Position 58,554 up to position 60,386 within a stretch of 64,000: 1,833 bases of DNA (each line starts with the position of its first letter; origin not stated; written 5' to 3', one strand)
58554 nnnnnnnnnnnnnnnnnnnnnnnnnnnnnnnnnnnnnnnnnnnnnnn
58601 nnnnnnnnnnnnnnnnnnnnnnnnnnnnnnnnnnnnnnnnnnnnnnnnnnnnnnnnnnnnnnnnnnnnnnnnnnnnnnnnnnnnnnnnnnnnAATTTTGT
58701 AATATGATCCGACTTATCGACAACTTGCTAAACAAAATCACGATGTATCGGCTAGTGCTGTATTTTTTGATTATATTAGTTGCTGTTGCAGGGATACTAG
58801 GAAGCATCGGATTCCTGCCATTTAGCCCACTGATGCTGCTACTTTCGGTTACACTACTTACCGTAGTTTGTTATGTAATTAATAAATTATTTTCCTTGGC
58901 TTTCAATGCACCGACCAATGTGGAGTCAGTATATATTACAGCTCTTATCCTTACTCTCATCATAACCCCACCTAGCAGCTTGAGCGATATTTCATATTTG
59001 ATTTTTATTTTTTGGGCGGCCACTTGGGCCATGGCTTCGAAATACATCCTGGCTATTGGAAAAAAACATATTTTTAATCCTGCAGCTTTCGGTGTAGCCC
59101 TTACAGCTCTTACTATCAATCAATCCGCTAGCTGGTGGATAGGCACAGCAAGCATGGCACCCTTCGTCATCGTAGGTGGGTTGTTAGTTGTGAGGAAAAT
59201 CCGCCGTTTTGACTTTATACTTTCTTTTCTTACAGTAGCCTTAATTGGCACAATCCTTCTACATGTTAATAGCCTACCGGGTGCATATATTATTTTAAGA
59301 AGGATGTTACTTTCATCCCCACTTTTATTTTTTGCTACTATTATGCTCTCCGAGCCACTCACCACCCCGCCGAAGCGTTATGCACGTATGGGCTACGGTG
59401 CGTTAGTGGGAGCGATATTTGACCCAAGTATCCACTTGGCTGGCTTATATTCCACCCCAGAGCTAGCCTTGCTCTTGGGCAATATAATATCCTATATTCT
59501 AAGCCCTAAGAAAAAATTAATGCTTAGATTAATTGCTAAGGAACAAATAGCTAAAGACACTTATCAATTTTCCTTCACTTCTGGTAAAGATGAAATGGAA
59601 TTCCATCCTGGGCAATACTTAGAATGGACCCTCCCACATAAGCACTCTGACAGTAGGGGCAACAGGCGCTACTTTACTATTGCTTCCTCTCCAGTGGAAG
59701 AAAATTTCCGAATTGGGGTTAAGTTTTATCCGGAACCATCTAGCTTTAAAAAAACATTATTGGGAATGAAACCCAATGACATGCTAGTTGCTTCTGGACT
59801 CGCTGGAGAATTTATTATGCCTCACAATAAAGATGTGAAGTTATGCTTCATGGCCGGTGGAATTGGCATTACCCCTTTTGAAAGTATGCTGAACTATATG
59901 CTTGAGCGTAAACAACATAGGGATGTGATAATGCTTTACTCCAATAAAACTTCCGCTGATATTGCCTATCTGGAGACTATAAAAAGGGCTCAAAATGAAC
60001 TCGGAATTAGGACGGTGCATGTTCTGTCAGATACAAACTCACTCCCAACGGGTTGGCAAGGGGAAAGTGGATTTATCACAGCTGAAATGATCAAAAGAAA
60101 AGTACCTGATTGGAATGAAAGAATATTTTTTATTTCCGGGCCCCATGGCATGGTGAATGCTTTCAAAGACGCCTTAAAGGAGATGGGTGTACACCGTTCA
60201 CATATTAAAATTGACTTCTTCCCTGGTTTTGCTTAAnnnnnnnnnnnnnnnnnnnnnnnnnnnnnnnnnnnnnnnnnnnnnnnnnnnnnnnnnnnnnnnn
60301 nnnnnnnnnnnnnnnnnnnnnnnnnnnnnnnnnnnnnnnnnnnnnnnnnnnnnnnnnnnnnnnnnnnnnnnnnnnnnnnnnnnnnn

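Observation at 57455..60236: Compact extracytosolic flavinylation / electron-transfer module: FMN-binding protein (SGATYTS) + ApbE + RnfD/NqrB-like membrane domain fused to an FNR-type NAD(P)H oxidoreductase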

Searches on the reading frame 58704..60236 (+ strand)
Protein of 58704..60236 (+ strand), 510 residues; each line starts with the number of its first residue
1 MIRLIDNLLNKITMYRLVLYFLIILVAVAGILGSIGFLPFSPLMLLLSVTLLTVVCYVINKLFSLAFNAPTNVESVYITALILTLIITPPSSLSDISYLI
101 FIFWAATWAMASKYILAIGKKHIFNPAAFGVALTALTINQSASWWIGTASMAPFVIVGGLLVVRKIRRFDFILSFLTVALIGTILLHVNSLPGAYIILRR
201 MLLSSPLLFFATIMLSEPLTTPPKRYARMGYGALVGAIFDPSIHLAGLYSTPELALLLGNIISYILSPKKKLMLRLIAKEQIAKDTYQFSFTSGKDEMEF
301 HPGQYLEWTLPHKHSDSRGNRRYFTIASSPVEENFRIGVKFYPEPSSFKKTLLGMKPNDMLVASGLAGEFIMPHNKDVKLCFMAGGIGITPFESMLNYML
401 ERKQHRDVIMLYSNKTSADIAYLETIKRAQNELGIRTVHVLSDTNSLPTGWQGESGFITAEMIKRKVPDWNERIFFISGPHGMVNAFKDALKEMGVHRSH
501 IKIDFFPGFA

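Call 3: search_protein_families(library=pfam, proteins=[window:58704-60236:+], max_evalue=0.01)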
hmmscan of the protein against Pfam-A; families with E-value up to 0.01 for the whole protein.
window:58704-60236:+ (510 aa): 3 families
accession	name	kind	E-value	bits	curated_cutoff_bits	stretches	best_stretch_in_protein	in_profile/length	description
PF00175.26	NAD_binding_1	-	1.9e-16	61.1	22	1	382-488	1-108/109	Oxidoreductase NAD-binding domain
PF00970.30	FAD_binding_6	-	4e-06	27.5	21.1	1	274-370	2-97/99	Oxidoreductase FAD-binding domain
PF03116.20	NQR2_RnfD_RnfE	-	2.6e-05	24.2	27.7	1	146-263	170-283/296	NQR2, RnfD, RnfE family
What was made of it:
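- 58704..59507 (+): g3, N-terminal domain (aa 1-268): RnfD/NqrB-fold polytopic membrane domain without a flavinylation motif of its own. The invariant outward loop SA.WW..T lies at aa 139-151. PF03116, 24.2 bits, below GA (call 3).
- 59512..60236 (+): g3, C-terminal domain (aa ~270-510): cytoplasmic FNR-type FAD (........) and NAD(P)H (GGIGITP) binding module, with the stop codon. PF00970 and PF00175 (call 3).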

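Call 4: search_protein_families(library=ncbifam, proteins=[window:58704-60236:+], max_evalue=0.01)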
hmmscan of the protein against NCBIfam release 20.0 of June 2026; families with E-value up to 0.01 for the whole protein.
window:58704-60236:+ (510 aa): 20 families
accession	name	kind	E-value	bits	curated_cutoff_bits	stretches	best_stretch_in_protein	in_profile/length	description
NF009805.0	PRK13289.1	equivalog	1.8e-27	96.3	432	1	288-506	173-392/399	NO-inducible flavohemoprotein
NF058606.1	GlBtMonoRdsGbcB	equivalog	3.7e-24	85.3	500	1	281-500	23-241/362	glycine betaine monooxygenase reductase subunit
NF040810.1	BenC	equivalog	2.1e-20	73.2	430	1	277-501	110-325/333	benzoate 1,2-dioxygenase electron transfer component BenC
NF007964.0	PRK10684.1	equivalog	2.3e-16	59.7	383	1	295-504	32-235/333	NADH oxidoreductase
TIGR02160.1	PA_CoA_Oxy5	hypoth_equivalog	3.6e-16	58.9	420.8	1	295-506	28-241/352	1,2-phenylacetyl-CoA epoxidase subunit PaaE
NF005963.0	PRK08051.1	equivalog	1e-15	57.7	230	1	280-506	12-230/233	NAD(P)H-flavin reductase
NF045803.1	MethMoxFADbindMmoC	equivalog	1.2e-15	57.1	500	1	278-503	113-337/343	aromatic/alkene monooxygenase hydroxylase FAD-binding subunit MmoC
NF008822.0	PRK11872.1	equivalog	3.6e-15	55.8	402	1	278-504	113-333/341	anthranilate 1,2-dioxygenase electron transfer component AntC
TIGR01941.1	nqrF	equivalog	5.7e-14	51.9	295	1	352-506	246-403/405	NADH:ubiquinone reductase (Na(+)-transporting) subunit F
TIGR02911.1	sulfite_red_B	equivalog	9.7e-08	31.4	288.6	1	353-504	74-222/261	anaerobic sulfite reductase subunit AsrB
NF006220.0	PRK08345.1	subfamily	1.6e-07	30.8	395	1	295-499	38-244/294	cytochrome-c3 hydrogenase subunit gamma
NF052252.1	flav_redu_LuxG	exception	8e-07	28.4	340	1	281-493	10-215/232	flavin mononucleotide reductase LuxG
NF040830.1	sulfhyd_ShyC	equivalog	1.5e-06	27.6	600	1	292-426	31-157/288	NAD(P)-dependent hydrogenase/sulfhydrogenase 2 subunit gamma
NF000796.0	PRK00054.1-1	equivalog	2.3e-06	27.1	224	1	347-495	62-193/254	dihydroorotate dehydrogenase electron transfer subunit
NF008178.0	PRK10926.1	equivalog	7e-06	25.5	390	1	297-438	28-171/248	ferredoxin--NADP(+) reductase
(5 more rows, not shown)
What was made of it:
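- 59512..60236 (+): NCBIfam partial matches to flavohemoprotein, BenC and NqrF reductase modules (call 4).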

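Call 10: find_homologous_proteins(query=window:58704-60233:+, max_evalue=0.00001)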
Query window:58704-60233:+ (510 aa): 7749 proteins with E <= 0.00001 among 8000 candidates; the best 120 are listed.
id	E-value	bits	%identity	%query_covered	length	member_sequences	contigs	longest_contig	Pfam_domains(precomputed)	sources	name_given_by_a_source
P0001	0.0e+0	1135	100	100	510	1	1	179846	PF00175.27,PF00970.31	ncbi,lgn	ncbi:MAG: FAD-binding oxidoreductase [Patescibacteria group bacterium]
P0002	7.1e-237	805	69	100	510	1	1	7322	PF00175.27,PF03116.21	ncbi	-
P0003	2.1e-232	790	66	100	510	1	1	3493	PF00175.27,PF03116.21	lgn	-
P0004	7.0e-228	775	66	100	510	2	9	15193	PF00175.27,PF03116.21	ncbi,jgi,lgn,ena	-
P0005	6.4e-227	772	64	100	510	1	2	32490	PF00175.27,PF03116.21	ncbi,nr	ncbi:MAG: oxidoreductase [Candidatus Pacebacteria bacterium]|nr:oxidoreductase [Candidatus Paceibact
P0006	1.2e-226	771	67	100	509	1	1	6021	PF00175.27,PF03116.21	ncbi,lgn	-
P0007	2.0e-224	764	65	100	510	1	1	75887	PF00175.27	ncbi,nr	ncbi:MAG: oxidoreductase [Patescibacteria group bacterium]|nr:oxidoreductase [Patescibacteria group 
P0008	1.4e-221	755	65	100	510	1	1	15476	PF00175.27,PF03116.21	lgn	-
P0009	2.5e-221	754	64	100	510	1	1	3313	PF00175.27,PF03116.21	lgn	-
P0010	3.9e-219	747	62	100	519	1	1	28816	PF00175.27,PF03116.21,PF00970.31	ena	-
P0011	6.6e-217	739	62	100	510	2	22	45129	PF00175.27,PF03116.21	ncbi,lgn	-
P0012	5.1e-207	707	63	93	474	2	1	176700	PF00175.27,PF03116.21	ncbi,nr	ncbi:MAG TPA: RnfABCDGE type electron transport complex subunit D [Candidatus Paceibacterota bacteri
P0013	1.3e-206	705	61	97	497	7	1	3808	PF00175.27,PF03116.21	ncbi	-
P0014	1.6e-204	698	60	100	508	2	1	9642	PF00175.27,PF03116.21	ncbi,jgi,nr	ncbi:MAG TPA: RnfABCDGE type electron transport complex subunit D [Candidatus Paceibacterota bacteri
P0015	3.4e-201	687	59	100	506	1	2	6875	PF00175.27,PF03116.21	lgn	-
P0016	3.9e-201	687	67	87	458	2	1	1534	PF00175.27,PF03116.21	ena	-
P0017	2.2e-193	662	57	100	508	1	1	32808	PF00175.27,PF03116.21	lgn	-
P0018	1.9e-190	652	57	100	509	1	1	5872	PF00175.27,PF03116.21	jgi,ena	-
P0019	2.2e-190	652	58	97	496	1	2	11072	PF00175.27,PF03116.21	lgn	-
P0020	3.7e-190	651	57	100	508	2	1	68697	PF00175.27,PF03116.21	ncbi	ncbi:MAG: RnfABCDGE type electron transport complex subunit D [bacterium]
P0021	5.4e-190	650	60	93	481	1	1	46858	PF00175.27,PF03116.21,PF08030.18,PF00970.31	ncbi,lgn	-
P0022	2.7e-189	648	57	100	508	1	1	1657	PF00175.27,PF03116.21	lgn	-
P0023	2.9e-189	648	56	100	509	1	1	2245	PF00175.27,PF03116.21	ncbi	-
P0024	7.4e-188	643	56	100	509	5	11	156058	PF00175.27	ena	-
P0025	2.6e-187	642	57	99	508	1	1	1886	PF00175.27,PF03116.21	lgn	-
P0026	7.2e-187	640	56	100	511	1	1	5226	PF00175.27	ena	-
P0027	1.3e-186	639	55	100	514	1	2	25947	PF00175.27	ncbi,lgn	-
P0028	2.7e-186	638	58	100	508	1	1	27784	PF00175.27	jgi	jgi:ferredoxin-NADP reductase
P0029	3.5e-186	638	56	100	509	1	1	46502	PF00175.27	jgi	-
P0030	6.2e-186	637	56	100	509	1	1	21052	PF00175.27,PF03116.21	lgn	-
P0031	2.9e-185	635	55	100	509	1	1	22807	PF00175.27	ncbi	-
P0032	5.1e-185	634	55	100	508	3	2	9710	PF00175.27,PF00970.31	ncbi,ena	-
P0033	7.1e-185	634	57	100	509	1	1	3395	PF00175.27,PF03116.21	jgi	jgi:ferredoxin-NADP reductase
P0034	7.2e-185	634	55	100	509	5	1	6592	PF00175.27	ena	-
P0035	1.3e-184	633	56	100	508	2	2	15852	PF00175.27,PF03116.21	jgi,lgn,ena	-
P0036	1.6e-184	632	57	100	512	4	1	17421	PF00175.27,PF03116.21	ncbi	ncbi:MAG TPA: RnfABCDGE type electron transport complex subunit D [Candidatus Paceibacterota bacteri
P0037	1.7e-184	632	56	100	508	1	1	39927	PF00175.27,PF00970.31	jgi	jgi:glycine betaine catabolism B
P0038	2.5e-184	632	56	100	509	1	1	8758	PF00175.27,PF03116.21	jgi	jgi:ferredoxin-NADP reductase/Na+-translocating ferredoxin:NAD+ oxidoreductase RnfD subunit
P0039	3.4e-184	631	56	100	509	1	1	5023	PF00175.27,PF03116.21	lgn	-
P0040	3.5e-184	631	54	100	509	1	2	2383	PF00175.27,PF03116.21,PF00970.31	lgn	-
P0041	3.6e-184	631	56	100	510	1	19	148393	PF00175.27,PF03116.21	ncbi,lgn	-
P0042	9.2e-184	630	55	100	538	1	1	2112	PF00175.27,PF03116.21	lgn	-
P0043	1.3e-183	629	56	100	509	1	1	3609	PF00175.27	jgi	-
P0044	1.3e-183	629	55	100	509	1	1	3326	PF00175.27,PF03116.21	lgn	-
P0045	2.4e-183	629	55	100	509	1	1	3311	PF00175.27,PF03116.21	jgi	jgi:ferredoxin-NADP reductase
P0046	3.3e-183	628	56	99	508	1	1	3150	PF00175.27,PF03116.21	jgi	jgi:ferredoxin-NADP reductase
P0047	3.4e-183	628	57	100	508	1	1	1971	PF00175.27,PF03116.21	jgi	jgi:ferredoxin-NADP reductase/Na+-translocating ferredoxin:NAD+ oxidoreductase RnfD subunit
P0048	7.3e-183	627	57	97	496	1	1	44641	PF00175.27,PF03116.21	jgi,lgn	-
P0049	8.9e-183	627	57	100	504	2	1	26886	PF00175.27,PF03116.21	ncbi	-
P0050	9.3e-183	627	55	100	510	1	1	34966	PF00175.27,PF03116.21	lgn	-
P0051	1.2e-182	626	55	100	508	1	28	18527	PF00175.27,PF03116.21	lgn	-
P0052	1.4e-182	626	53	100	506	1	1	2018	PF00175.27,PF03116.21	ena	-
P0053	1.7e-182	626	55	100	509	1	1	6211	PF00175.27,PF03116.21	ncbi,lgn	-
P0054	1.8e-182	626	54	100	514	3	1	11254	PF00175.27,PF03116.21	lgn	-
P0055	1.8e-182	626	56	100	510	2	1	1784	PF00175.27,PF03116.21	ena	-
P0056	2.1e-182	625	56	99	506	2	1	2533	PF00175.27,PF03116.21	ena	-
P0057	2.1e-182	625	56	100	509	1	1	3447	PF00175.27,PF03116.21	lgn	-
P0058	2.2e-182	625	55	100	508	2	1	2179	PF00175.27,PF03116.21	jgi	jgi:ferredoxin-NADP reductase/Na+-translocating ferredoxin:NAD+ oxidoreductase RnfD subunit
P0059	2.3e-182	625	55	100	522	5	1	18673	PF00175.27,PF03116.21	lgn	-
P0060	2.4e-182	625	55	100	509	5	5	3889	PF00175.27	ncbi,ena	-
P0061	2.8e-182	625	57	100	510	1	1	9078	PF00175.27,PF00970.31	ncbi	ncbi:MAG: FAD-binding oxidoreductase [Candidatus Paceibacterota bacterium]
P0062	3.1e-182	625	55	100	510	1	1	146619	PF00175.27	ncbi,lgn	ncbi:MAG: oxidoreductase [Minisyncoccia bacterium]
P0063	3.6e-182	625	55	100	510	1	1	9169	PF00175.27,PF03116.21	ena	-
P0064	3.9e-182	625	56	100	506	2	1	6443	PF00175.27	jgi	-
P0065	4.4e-182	624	55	100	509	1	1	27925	PF00175.27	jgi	jgi:glycine betaine catabolism B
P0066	4.7e-182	624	55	100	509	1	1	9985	PF00175.27,PF03116.21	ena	-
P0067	7.0e-182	624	54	100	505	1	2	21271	PF00175.27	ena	-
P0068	1.0e-181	623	55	100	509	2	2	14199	PF00175.27,PF03116.21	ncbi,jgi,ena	-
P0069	1.1e-181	623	58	97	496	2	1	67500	PF00175.27,PF03116.21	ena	-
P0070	1.3e-181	623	57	97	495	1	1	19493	PF00175.27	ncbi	-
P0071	1.6e-181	623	56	100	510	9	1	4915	PF00175.27,PF03116.21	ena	-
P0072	1.7e-181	622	53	100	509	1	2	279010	PF00175.27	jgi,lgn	jgi:ferredoxin-NADP reductase/Na+-transporting NADH:ubiquinone oxidoreductase subunit NqrB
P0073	1.7e-181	622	54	100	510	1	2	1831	PF00175.27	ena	-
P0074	1.9e-181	622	55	100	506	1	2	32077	PF00175.27,PF03116.21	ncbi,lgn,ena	-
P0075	2.0e-181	622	56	100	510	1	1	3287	PF00175.27,PF03116.21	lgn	-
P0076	2.4e-181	622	56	100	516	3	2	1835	PF00175.27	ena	-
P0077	2.6e-181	622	56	100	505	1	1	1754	PF00175.27,PF03116.21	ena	-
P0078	3.2e-181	622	55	100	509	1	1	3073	PF00175.27,PF03116.21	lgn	-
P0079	3.4e-181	621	55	100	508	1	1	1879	PF00175.27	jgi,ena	-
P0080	3.7e-181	621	54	100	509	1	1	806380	PF00175.27,PF03116.21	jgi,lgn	jgi:ferredoxin-NADP reductase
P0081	3.7e-181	621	56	100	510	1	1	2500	PF00175.27,PF03116.21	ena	-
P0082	3.9e-181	621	56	100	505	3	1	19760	PF00175.27,PF03116.21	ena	-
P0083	5.2e-181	621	56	100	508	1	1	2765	PF00175.27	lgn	-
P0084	6.4e-181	621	54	100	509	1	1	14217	PF00175.27,PF03116.21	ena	-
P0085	9.5e-181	620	55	100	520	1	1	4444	PF00175.27,PF03116.21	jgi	-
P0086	1.4e-180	619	55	100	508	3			PF00175.27,PF00970.31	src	-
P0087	1.9e-180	619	55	100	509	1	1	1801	PF00175.27,PF03116.21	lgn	-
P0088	2.0e-180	619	56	100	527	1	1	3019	PF00175.27,PF03116.21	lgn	-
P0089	2.0e-180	619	54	100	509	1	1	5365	PF00175.27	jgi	jgi:ferredoxin-NADP reductase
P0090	2.1e-180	619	53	100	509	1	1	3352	PF00175.27,PF03116.21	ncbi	-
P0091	2.2e-180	619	55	100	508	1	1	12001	PF00175.27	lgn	-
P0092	2.4e-180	619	55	99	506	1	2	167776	PF00175.27,PF03116.21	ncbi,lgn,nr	ncbi:MAG: RnfABCDGE type electron transport complex subunit D [Candidatus Peribacteraceae bacterium]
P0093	2.7e-180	619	56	100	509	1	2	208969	PF00175.27,PF03116.21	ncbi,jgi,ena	-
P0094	4.0e-180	618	55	100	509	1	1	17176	PF00175.27,PF03116.21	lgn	-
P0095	4.1e-180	618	53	100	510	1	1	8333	PF00175.27,PF03116.21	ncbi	-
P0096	5.2e-180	618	55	100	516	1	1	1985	PF00175.27,PF03116.21,PF00970.31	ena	-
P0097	5.5e-180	617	55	100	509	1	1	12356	PF00175.27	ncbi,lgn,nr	ncbi:MAG: hypothetical protein Q7S29_02290 [Candidatus Peribacter sp.]|nr:hypothetical protein [Cand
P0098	5.8e-180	617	55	100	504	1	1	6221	PF00175.27,PF03116.21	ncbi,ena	-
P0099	6.0e-180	617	61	86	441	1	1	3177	PF00175.27,PF03116.21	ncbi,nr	ncbi:RnfABCDGE type electron transport complex subunit D, partial [Patescibacteria group bacterium]|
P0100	7.5e-180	617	56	100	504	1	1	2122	PF00175.27,PF03116.21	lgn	-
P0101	7.8e-180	617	55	100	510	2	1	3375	PF00175.27,PF03116.21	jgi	jgi:ferredoxin-NADP reductase/Na+-translocating ferredoxin:NAD+ oxidoreductase RnfD subunit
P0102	8.2e-180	617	56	100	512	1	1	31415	PF00175.27,PF03116.21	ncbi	-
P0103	9.1e-180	617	56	99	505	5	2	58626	PF00175.27,PF03116.21,PF08030.18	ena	-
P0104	1.0e-179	617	57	100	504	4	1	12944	PF00175.27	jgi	-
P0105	1.1e-179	617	55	100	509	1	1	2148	PF00175.27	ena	-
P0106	1.2e-179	616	56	97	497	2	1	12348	PF00175.27,PF03116.21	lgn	-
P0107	1.2e-179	616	55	100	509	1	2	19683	PF00175.27,PF03116.21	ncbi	-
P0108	1.3e-179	616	55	97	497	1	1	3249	PF00175.27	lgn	-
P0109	1.4e-179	616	54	100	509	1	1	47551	PF00175.27,PF03116.21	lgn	-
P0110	1.4e-179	616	55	100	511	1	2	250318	PF00175.27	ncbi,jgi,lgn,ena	-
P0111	1.4e-179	616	55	100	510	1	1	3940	PF00175.27,PF03116.21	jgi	jgi:ferredoxin-NADP reductase/Na+-translocating ferredoxin:NAD+ oxidoreductase RnfD subunit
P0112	1.5e-179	616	53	100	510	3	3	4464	PF00175.27,PF03116.21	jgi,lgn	jgi:ferredoxin-NADP reductase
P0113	1.7e-179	616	56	100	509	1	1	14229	PF00175.27,PF03116.21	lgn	-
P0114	2.7e-179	615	54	100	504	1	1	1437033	PF00175.27,PF03116.21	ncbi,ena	-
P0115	2.9e-179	615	55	97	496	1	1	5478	PF00175.27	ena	-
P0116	3.0e-179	615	54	100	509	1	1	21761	PF00175.27,PF03116.21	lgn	-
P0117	3.6e-179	615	57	100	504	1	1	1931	PF00175.27,PF03116.21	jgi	-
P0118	4.3e-179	615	54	99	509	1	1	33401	PF00175.27,PF03116.21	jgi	jgi:glycine betaine catabolism B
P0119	4.3e-179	615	54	100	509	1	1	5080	PF00175.27,PF03116.21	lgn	-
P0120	5.3e-179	614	53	100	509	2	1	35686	PF00175.27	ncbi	-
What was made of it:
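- Checked: Most close homologs carry a precomputed PF03116 hit (call 10).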

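Call 12: find_related_loci(query=A1, collection=genome_contigs, flank=6000)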
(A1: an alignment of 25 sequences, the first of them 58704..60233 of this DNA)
Query A1 (510 aa) in genome_contigs; peptide patterns used: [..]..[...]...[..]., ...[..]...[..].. (x = any residue, [..] = any of these).
600 stretches matched a pattern (row limit reached: there are more); 583 encode a relative of the query (tblastn E <= 1e-3); the best 80 are kept; 80 distinct loci.
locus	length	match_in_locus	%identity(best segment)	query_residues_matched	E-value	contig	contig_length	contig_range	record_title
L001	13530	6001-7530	64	1-510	0e+0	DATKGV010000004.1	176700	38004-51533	MAG TPA_asm: Candidatus Paceibacterota bacterium isolate SMAG_U14560 k141_46071, whole genome shotgun sequence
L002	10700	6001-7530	62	1-510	0e+0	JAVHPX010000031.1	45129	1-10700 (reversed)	MAG: Candidatus Paceibacterota bacterium isolate WB01no19_32_21 NODE_324_length_45129_cov_12.949283, whole genome shotgu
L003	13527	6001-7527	61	1-509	0e+0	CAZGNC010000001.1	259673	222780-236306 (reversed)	MAG TPA_asm: uncultured Candidatus Saccharibacteria bacterium isolate SRP292972_co1_17 genome assembly, contig: NODE_62_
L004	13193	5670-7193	57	1-510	0e+0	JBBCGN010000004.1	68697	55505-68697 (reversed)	MAG: bacterium isolate CoA_maxb_bin.114 s14796.ctg014826l, whole genome shotgun sequence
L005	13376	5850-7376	56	1-510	0e+0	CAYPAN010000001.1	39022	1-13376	MAG TPA_asm: uncultured Candidatus Saccharibacteria bacterium isolate binchicken_co241_293 genome assembly, contig: NODE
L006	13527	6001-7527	57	1-510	0e+0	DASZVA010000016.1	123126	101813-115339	MAG TPA_asm: Candidatus Peribacteraceae bacterium isolate SMAG_U6119 k141_573465, whole genome shotgun sequence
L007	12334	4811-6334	55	1-509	0e+0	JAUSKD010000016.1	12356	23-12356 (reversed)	MAG: Candidatus Peribacter sp. isolate E14_metabat.bin.351 E14_k141_764596, whole genome shotgun sequence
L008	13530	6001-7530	55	1-510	0e+0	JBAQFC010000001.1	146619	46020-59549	MAG: Minisyncoccia bacterium isolate MFD12003_ilm_asm_bin59 k127_127655, whole genome shotgun sequence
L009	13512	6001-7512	54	1-509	0e+0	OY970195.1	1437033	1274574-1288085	MAG: Candidatus Peregrinibacteria bacterium isolate MFD02416.bin.c.20 genome assembly, chromosome: 1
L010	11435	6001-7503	57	1-510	0e+0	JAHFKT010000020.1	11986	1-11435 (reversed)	MAG: Candidatus Yanofskybacteria bacterium isolate nzgw416 NODE_3740_length_11987_cov_3.668043, whole genome shotgun seq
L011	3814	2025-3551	53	1-510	0e+0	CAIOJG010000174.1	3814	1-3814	MAG: Candidatus Magasanikbacteria bacterium isolate AM_bin-3693 genome assembly, contig: bin-3693:174/190, whole genome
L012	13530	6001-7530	55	1-509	0e+0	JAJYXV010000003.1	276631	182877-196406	MAG: bacterium isolate FK3.bin69 NODE_32_length_276631_cov_1.910421, whole genome shotgun sequence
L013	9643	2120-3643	53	2-510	0e+0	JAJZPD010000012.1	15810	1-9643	MAG: bacterium isolate SKS1.bin112 NODE_6630_length_15810_cov_2.305618, whole genome shotgun sequence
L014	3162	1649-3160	53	1-505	0e+0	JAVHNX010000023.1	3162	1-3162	MAG: Candidatus Paceibacterota bacterium isolate WB02no17_34_18 NODE_26486_length_3162_cov_10.907950, whole genome shotg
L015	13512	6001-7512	54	1-510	0e+0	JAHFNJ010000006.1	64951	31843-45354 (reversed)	MAG: Candidatus Nomurabacteria bacterium isolate nzgw478 NODE_330_length_64952_cov_5.304623, whole genome shotgun sequen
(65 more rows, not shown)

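Call 19: predict_structure(alignment_id=A1)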
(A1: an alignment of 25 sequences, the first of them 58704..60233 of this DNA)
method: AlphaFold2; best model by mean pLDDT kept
length: 510 residues; sequences in the alignment: 25
mean_pLDDT: 83.7   pTM: 0.71
mean pLDDT of the five models: 83.7, 82.3, 82.1, 79.5, 77.8
residues with pLDDT >= 90: 196; 70-90: 248; 50-70: 56; < 50: 10
segments of 3 or more residues with pLDDT < 50: 246-248, 508-510
pLDDT, mean of each block of 10 residues (from residue 1): 73 79 94 92 94 94 81 82 93 90 92 68 74 84 86 90 82 89 84 84 84 69 73 84 56 76 66 87 91 75 79 54 78 84 78 88 74 89 92 93 94 93 95 96 90 91 95 92 88 93 65
secondary structure, 60 per line:
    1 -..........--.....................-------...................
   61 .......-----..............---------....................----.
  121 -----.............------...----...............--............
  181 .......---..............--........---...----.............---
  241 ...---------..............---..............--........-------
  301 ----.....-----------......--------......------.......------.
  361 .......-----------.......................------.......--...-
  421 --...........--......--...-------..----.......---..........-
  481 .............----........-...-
elements in order: H2-11 H14-34 H42-67 H73-86 H96-115 H126-138 H152-166 H169-187 H191-204 H207-214 H225-237 H253-266 E270-283 E286-293 E305-309 E321-326 E335-340 H347-353 E360-367 E379-385 H386-401 E408-414 H423-433 E436-441 H460-466 E473-479 H481-493 E501-505
